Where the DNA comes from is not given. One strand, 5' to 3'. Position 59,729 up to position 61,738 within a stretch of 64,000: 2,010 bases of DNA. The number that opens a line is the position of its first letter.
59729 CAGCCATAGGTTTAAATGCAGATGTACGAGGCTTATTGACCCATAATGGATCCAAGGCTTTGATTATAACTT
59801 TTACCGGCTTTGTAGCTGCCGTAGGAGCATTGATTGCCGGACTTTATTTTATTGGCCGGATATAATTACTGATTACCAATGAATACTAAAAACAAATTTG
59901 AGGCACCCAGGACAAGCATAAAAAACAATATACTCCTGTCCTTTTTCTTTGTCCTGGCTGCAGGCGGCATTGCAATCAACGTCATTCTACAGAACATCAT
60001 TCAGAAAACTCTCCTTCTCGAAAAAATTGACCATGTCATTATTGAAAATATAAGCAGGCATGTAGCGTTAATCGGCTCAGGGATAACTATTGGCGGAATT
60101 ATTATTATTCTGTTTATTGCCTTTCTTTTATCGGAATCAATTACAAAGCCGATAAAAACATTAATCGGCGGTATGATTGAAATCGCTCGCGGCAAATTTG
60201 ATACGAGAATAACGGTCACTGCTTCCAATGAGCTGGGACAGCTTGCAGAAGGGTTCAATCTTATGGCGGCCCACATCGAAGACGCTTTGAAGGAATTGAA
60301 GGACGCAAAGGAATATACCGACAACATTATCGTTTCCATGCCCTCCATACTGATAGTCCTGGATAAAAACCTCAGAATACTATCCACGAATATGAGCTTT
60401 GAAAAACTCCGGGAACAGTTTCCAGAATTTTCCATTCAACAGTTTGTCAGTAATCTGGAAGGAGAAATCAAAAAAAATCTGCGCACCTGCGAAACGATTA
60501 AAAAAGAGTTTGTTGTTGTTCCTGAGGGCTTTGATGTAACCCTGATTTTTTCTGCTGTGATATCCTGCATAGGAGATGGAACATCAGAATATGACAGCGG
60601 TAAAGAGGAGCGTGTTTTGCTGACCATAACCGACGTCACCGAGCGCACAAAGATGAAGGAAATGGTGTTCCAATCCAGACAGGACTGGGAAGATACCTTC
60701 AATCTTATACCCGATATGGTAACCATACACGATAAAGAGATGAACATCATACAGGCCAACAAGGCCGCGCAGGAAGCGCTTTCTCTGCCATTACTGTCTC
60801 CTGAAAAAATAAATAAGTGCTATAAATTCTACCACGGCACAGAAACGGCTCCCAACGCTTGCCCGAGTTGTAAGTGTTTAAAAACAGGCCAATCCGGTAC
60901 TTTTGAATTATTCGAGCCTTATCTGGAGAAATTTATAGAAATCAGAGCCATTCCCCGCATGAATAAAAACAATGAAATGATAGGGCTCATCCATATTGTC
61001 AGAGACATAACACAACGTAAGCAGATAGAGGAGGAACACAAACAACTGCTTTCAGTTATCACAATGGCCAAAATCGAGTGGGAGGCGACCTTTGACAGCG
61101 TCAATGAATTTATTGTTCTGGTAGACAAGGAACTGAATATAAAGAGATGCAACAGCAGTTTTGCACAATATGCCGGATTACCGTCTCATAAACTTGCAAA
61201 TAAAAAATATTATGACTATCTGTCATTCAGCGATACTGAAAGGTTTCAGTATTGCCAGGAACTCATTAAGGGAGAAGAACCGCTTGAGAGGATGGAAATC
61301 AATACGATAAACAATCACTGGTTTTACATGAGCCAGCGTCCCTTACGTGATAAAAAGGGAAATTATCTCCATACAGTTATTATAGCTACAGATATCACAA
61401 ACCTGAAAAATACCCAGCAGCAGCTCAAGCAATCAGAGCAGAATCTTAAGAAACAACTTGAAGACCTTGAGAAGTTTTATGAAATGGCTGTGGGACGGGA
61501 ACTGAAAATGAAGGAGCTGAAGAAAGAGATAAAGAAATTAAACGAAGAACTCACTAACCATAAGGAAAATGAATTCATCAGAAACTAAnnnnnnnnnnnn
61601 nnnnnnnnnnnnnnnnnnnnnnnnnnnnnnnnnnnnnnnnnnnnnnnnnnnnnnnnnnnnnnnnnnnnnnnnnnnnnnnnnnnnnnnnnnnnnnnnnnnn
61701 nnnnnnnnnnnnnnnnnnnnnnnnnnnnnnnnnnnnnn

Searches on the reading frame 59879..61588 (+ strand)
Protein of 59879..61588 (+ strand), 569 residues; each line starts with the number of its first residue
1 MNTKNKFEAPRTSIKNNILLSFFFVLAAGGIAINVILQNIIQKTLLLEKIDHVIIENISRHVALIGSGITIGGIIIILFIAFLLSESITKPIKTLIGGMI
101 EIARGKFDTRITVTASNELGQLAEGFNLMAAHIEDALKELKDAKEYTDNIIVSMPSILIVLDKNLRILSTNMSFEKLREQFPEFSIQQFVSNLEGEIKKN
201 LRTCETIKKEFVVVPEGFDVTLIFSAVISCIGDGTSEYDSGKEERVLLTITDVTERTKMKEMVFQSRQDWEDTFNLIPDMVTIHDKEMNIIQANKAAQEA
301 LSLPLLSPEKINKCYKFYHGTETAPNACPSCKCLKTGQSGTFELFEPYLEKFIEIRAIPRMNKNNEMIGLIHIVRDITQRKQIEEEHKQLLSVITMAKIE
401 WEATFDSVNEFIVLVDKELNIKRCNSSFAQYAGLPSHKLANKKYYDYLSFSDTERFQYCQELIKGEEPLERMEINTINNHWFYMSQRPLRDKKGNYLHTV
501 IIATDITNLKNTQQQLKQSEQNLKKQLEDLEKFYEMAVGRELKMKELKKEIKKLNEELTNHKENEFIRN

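Call 13: search_protein_families(library=pfam, proteins=[window:59879-61588:+])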
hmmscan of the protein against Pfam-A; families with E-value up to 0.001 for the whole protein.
window:59879-61588:+ (569 aa): 7 families
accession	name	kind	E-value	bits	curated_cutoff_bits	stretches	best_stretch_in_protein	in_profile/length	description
PF08448.16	PAS_4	-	6.3e-26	91.2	23.1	2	405-510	1-109/110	PAS fold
PF13426.13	PAS_9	-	2.5e-17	63.5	27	2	278-379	1-103/103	PAS domain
PF00989.32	PAS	-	3.8e-14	53.1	22.6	1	400-506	2-113/113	PAS fold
PF00672.30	HAMP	-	1.3e-12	48.3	25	1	84-135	2-53/53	HAMP domain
PF13188.13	PAS_8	-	4e-09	36.5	21.8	0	271-304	4-37/65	PAS domain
PF13596.12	PAS_10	-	6.5e-08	33.6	22.1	1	406-507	6-106/106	PAS domain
PF12860.13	PAS_7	-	0.00063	20.3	27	0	406-439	2-35/115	PAS fold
